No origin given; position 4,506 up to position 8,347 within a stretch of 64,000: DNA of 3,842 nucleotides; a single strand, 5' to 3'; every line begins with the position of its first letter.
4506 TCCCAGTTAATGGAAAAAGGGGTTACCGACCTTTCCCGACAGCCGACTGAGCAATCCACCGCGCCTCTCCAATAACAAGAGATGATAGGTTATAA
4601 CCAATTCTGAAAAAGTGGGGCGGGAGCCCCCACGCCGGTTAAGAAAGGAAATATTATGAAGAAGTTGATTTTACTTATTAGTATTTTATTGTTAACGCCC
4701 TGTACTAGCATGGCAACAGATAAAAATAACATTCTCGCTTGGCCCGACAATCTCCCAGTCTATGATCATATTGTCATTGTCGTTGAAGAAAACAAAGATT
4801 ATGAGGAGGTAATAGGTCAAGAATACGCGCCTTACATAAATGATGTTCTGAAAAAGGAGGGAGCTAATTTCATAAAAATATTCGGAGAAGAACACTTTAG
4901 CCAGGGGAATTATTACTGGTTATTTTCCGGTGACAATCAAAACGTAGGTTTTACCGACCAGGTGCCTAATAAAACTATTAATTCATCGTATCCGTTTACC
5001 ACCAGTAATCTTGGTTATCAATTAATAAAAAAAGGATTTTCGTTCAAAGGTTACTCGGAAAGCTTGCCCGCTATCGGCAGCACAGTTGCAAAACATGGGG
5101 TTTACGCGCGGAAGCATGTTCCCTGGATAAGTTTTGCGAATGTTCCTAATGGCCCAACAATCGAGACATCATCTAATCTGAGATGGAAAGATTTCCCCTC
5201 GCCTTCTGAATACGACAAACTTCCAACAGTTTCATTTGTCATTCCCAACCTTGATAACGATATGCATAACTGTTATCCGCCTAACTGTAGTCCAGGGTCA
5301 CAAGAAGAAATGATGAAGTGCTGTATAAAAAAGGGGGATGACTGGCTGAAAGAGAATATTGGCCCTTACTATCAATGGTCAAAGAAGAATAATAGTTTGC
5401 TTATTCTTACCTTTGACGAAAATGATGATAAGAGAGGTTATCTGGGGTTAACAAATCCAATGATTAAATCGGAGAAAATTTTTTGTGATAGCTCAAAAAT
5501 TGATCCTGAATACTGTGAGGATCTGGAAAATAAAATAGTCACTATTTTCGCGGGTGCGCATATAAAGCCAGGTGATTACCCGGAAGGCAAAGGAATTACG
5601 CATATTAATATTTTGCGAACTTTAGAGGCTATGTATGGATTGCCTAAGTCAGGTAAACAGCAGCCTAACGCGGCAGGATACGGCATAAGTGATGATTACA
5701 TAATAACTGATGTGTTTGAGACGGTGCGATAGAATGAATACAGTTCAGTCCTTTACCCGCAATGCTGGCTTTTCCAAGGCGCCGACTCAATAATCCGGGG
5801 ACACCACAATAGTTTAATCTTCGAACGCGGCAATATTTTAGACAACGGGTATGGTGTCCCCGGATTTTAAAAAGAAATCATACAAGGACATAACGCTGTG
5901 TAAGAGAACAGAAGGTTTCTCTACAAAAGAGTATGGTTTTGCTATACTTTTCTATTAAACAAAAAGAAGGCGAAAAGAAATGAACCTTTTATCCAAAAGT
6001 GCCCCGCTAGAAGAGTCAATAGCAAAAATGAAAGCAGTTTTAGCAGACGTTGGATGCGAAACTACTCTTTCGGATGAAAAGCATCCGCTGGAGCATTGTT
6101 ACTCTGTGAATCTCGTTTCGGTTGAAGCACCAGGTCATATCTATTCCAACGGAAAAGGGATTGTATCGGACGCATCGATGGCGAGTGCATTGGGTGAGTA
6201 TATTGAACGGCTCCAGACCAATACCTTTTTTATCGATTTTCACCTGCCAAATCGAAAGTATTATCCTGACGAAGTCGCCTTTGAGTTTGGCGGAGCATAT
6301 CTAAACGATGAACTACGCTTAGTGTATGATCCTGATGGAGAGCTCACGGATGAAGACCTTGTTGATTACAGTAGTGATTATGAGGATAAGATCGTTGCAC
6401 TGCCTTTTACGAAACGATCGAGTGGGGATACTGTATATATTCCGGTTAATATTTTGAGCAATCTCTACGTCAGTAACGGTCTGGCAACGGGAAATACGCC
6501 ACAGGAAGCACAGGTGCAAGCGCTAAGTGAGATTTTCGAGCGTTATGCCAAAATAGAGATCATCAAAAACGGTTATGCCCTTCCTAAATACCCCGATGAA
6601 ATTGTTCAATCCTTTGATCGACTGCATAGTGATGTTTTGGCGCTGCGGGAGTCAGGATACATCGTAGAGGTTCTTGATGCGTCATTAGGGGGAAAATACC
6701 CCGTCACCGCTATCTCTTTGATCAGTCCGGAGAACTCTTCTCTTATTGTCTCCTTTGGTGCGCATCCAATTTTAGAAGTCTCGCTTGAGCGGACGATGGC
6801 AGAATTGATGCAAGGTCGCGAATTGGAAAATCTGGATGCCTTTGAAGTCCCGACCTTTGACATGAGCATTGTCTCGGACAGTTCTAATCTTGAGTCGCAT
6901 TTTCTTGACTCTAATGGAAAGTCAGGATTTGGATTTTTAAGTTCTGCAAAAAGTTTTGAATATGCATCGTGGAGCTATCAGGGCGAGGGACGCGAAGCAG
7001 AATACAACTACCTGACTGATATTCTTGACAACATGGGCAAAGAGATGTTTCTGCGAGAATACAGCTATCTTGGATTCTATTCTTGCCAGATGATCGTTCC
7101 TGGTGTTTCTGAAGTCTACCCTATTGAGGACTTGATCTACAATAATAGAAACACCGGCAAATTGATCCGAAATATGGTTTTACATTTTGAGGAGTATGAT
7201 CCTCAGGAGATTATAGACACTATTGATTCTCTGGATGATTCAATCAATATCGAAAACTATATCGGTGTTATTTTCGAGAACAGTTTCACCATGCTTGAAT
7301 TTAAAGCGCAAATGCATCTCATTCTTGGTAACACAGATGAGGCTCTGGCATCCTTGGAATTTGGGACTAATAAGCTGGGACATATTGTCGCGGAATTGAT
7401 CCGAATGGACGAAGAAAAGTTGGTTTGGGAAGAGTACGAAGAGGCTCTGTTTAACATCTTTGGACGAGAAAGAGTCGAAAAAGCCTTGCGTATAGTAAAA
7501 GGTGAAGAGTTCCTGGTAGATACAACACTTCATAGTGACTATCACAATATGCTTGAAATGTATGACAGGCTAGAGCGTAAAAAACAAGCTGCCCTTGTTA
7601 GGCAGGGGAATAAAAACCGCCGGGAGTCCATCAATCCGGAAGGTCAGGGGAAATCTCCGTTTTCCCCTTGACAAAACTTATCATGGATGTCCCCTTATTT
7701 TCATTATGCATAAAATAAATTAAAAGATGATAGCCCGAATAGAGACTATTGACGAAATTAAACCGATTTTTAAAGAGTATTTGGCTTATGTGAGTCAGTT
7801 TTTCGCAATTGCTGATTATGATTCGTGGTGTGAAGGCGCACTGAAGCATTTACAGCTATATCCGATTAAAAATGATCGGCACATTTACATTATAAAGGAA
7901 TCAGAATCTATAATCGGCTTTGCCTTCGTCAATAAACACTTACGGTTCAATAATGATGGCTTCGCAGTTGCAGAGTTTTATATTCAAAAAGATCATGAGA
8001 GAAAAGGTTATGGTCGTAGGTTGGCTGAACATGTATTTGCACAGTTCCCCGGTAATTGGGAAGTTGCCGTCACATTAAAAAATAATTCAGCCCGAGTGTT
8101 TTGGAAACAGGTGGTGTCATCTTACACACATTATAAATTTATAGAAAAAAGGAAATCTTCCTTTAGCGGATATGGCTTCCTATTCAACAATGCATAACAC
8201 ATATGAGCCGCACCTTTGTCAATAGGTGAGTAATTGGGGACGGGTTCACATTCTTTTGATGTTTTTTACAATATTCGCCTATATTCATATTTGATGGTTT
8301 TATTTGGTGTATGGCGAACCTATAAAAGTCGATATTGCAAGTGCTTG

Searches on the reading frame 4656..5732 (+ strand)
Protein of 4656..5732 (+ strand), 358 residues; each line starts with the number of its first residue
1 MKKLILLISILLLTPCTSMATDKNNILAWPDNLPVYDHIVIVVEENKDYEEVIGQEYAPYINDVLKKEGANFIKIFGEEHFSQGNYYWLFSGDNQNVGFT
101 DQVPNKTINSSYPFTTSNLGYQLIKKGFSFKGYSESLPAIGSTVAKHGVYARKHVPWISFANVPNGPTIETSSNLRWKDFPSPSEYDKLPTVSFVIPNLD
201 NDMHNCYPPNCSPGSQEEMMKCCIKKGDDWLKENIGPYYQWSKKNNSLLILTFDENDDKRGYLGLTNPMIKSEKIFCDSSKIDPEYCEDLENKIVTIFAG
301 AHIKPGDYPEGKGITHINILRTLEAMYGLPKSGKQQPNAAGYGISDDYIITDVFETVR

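Call 14: search_protein_families(library=pfam, proteins=[window:4656-5732:+], max_evalue=0.01)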
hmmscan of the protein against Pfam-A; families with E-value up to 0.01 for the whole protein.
window:4656-5732:+ (358 aa): 2 families
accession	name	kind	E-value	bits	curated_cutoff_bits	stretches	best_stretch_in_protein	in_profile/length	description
PF04185.19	Phosphoesterase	-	2.7e-33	116.1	23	1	75-330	123-356/356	Phosphoesterase family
PF06557.17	DUF1122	-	0.007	16.2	25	0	73-130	70-128/176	Protein of unknown function (DUF1122)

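Call 15: search_protein_families(library=ncbifam, proteins=[window:4656-5732:+], max_evalue=0.1)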
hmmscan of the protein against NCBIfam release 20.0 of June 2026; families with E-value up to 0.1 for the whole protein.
window:4656-5732:+ (358 aa): 0 families

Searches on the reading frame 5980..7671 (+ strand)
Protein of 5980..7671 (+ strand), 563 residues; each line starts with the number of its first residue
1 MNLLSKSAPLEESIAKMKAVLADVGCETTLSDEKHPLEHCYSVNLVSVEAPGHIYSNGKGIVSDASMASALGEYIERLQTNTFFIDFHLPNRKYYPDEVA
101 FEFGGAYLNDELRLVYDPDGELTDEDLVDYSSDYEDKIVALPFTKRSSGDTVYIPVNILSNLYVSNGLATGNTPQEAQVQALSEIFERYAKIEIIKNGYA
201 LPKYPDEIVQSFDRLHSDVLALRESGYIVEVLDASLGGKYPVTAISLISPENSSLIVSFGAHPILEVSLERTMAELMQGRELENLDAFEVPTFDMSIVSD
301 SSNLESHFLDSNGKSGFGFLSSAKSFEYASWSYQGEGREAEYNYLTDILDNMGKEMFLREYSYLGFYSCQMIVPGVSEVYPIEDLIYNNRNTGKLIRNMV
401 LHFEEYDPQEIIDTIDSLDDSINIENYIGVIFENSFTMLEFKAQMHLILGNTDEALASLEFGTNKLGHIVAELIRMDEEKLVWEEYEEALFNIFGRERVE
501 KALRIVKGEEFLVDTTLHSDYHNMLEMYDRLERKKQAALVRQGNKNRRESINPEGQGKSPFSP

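Call 14: search_protein_families(library=pfam, proteins=[window:5980-7671:+], max_evalue=0.01)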
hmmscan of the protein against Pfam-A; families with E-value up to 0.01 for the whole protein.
window:5980-7671:+ (563 aa): 2 families
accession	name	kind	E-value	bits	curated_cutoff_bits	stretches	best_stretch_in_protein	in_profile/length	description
PF02624.21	YcaO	-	1.8e-58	198.8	25.7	1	57-376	1-324/325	YcaO cyclodehydratase, ATP-ad Mg2+-binding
PF18381.7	YcaO_C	-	5e-07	30.2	26.1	1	402-531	10-166/172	YcaO cyclodehydratase C-terminal domain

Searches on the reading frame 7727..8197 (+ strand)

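Call 14: search_protein_families(library=pfam, proteins=[window:7727-8197:+], max_evalue=0.01)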
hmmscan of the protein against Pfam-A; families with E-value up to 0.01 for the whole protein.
window:7727-8197:+ (156 aa): 5 families
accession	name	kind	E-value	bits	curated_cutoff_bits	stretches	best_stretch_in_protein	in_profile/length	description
PF00583.31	Acetyltransf_1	-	6e-08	33.4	20.7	1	32-126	14-111/116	Acetyltransferase (GNAT) family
PF13508.13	Acetyltransf_7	-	2.6e-07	31.3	27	1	50-127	2-78/84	Acetyltransferase (GNAT) domain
PF13420.13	Acetyltransf_4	-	0.00071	20.1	24.3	1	36-106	35-104/155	Acetyltransferase (GNAT) domain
PF13673.13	Acetyltransf_10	-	0.00075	19.9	23.6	1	48-107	28-80/128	Acetyltransferase (GNAT) domain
PF05301.17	Acetyltransf_16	-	0.0029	17.9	27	1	77-106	100-129/173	GNAT acetyltransferase, Mec-17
